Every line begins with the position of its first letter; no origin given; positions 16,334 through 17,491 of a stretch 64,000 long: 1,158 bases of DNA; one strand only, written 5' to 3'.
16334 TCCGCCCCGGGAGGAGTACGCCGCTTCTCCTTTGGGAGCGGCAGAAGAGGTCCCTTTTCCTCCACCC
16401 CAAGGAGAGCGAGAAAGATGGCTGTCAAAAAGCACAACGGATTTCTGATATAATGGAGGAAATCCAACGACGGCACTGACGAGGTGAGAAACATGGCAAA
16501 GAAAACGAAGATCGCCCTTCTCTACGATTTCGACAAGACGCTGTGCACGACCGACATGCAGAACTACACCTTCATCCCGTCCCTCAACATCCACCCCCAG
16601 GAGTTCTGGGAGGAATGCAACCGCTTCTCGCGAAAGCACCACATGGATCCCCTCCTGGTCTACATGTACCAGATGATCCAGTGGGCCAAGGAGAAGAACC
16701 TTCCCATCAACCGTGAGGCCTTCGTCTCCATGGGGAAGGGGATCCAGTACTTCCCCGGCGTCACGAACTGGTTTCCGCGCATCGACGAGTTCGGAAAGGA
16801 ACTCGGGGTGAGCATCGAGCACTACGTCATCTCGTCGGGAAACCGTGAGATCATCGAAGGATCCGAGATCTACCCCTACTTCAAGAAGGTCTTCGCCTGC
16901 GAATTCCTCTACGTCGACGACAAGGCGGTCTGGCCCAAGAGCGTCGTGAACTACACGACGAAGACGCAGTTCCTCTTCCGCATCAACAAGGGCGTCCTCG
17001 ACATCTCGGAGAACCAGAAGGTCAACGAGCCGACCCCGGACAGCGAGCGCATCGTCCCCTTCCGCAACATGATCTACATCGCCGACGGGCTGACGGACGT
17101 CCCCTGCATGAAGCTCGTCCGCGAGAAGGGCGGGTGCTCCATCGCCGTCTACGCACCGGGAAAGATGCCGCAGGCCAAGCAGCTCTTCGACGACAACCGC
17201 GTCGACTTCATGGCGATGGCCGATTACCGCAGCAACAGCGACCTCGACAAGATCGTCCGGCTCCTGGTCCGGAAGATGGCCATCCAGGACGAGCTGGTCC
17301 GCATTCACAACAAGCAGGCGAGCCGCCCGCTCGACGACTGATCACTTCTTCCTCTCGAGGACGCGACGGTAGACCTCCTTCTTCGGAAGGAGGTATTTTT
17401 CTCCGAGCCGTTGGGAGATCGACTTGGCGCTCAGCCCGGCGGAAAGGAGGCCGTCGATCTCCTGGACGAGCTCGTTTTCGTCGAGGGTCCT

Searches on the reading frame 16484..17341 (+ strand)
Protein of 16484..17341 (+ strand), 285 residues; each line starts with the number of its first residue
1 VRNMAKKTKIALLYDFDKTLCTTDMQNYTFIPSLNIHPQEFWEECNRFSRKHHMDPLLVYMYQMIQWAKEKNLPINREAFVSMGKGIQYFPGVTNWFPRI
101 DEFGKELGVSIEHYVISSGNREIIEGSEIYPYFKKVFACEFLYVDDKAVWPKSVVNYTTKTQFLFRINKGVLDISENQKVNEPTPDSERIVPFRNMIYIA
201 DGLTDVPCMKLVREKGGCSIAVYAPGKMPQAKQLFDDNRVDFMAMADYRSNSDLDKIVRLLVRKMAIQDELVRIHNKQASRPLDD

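Call 65: search_protein_families(library=pfam, proteins=[window:16484-17341:+], max_evalue=0.001)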
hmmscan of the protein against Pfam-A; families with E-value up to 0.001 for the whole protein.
window:16484-17341:+ (285 aa): 1 family
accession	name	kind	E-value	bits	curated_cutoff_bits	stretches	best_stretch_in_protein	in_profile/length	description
PF12710.13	HAD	-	6.5e-05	23.9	27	1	13-210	2-189/189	haloacid dehalogenase-like hydrolase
